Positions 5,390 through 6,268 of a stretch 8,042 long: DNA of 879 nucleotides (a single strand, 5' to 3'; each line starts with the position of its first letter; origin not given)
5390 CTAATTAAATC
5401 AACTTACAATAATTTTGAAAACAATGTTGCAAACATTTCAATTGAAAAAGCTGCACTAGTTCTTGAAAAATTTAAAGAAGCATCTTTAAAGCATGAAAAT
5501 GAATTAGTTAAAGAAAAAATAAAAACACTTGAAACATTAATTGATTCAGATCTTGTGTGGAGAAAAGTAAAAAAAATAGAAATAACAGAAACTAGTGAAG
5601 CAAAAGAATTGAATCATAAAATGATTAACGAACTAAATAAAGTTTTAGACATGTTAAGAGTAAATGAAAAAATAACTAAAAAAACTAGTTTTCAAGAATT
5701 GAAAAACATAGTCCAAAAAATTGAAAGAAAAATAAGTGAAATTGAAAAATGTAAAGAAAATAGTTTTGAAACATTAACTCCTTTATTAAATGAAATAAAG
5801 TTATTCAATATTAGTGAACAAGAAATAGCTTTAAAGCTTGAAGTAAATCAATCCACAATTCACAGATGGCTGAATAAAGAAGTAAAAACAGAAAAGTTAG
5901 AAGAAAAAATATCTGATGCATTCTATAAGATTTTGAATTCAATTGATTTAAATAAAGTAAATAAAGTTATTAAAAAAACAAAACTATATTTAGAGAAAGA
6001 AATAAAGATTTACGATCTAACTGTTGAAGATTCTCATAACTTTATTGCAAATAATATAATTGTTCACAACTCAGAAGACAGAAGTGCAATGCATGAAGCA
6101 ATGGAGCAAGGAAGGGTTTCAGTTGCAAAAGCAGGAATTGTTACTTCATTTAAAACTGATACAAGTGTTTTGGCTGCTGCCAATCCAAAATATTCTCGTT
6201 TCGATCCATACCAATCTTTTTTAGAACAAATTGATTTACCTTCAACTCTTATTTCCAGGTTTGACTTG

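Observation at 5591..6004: About 138-aa insertion (repetitive K/E/I/L-rich segment plus HTH) inside the C-terminal splicing region of intein 3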

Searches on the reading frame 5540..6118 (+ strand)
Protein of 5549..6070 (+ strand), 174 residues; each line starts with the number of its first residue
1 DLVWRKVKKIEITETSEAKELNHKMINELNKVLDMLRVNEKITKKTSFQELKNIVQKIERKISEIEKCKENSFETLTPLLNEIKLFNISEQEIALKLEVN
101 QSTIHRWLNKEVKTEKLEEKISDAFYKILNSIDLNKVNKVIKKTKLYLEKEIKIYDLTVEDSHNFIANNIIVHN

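Call 10: find_homologous_proteins(query=window:5549-6070:+, max_evalue=0.001)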
Query window:5549-6070:+: 335 candidates shared short words with the query, none scored E <= 0.001.
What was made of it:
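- Tried and rejected: The strand-plus-insert query found nothing (call 10).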

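Call 17: search_protein_representatives(protein=window:5549-6070:+)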
Query: 174 residues. Proteins with E-value up to 0.001 (for the whole library): 35; up to 1e-10: 5; up to 1e-30: 0. The best 35 are listed.
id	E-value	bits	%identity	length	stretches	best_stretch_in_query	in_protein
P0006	4.3e-14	69.0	32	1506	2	1-174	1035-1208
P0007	3.3e-11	59.7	30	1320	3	70-174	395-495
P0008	3.5e-11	59.6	36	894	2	72-174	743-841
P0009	4.5e-11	59.2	28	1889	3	70-174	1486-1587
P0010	9.3e-11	58.2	39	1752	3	81-174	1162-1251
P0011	1.1e-10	58.0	32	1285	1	1-174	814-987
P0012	1.6e-08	50.9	37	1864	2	58-174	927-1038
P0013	3.2e-07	46.7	35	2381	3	57-174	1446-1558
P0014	1.7e-06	44.3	28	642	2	49-174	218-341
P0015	3.2e-06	43.5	35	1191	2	93-174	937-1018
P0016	4.5e-06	43.0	49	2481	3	134-174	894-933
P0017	8.9e-06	42.0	27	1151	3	76-174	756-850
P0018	1.0e-05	41.8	47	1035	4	139-174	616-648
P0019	1.9e-05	41.0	49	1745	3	136-174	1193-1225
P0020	2.0e-05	40.9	48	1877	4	145-174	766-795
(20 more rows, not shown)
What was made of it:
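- Tried and rejected: The exhaustive HMMER search was what found the homologues (call 17).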

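Call 64: find_related_loci(query=A6, collection=metagenome_contigs, flank=2600)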
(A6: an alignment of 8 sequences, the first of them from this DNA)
Query A6 (193 aa) in metagenome_contigs; peptide patterns used: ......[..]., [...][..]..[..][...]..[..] (x = any residue, [..] = any of these).
600 stretches matched a pattern (row limit reached: there are more); 440 encode a relative of the query (tblastn E <= 1e-3); the best 80 are kept; 80 distinct loci.
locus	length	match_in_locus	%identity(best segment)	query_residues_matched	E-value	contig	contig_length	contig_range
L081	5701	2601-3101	31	1-190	1e-25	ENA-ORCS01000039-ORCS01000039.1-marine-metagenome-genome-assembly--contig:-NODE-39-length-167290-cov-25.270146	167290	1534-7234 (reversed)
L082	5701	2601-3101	31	1-190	1e-25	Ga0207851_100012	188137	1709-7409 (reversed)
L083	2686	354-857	29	3-193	1e-25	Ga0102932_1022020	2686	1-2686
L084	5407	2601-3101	28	1-190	3e-25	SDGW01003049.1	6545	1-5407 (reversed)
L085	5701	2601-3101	30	1-190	8e-25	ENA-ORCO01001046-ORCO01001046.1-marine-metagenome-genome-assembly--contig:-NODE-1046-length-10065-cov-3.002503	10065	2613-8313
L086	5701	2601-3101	28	1-190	3e-24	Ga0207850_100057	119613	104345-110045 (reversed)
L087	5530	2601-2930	38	77-190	5e-24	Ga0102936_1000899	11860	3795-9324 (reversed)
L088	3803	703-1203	29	1-190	9e-24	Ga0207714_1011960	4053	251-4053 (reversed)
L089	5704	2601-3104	31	1-190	1e-23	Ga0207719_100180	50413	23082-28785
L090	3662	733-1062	38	77-190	1e-23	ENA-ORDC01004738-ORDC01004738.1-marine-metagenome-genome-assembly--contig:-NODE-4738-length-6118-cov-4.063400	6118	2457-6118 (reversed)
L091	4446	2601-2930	36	77-190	2e-23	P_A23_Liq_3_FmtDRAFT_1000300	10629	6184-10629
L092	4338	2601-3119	30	1-193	1e-22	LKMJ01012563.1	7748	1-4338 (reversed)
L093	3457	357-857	26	1-190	1e-22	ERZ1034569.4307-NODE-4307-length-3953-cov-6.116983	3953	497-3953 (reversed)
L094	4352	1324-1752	36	61-193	4e-22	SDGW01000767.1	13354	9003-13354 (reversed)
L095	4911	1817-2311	31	3-190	4e-22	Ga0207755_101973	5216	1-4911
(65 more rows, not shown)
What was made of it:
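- Tried and rejected: I replaced it with an alignment that includes block F/G and the extein (call 64).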

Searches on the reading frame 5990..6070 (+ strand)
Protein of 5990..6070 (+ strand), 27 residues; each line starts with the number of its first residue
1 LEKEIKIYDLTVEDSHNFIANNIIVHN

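Call 75: search_protein_families(library=pfam, proteins=[window:5990-6070:+], max_evalue=10)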
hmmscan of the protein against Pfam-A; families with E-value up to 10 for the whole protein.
window:5990-6070:+ (27 aa): 1 family
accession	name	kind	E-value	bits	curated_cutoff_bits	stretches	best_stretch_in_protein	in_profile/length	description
PF14890.11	Intein_splicing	-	7.4e-09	36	35.8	1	4-27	132-155/155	Intein splicing domain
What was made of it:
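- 6005..6070 (+): Blocks F and G of the Hint fold (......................). PF14890 profile 132-155, E 7e-9 (call 75).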
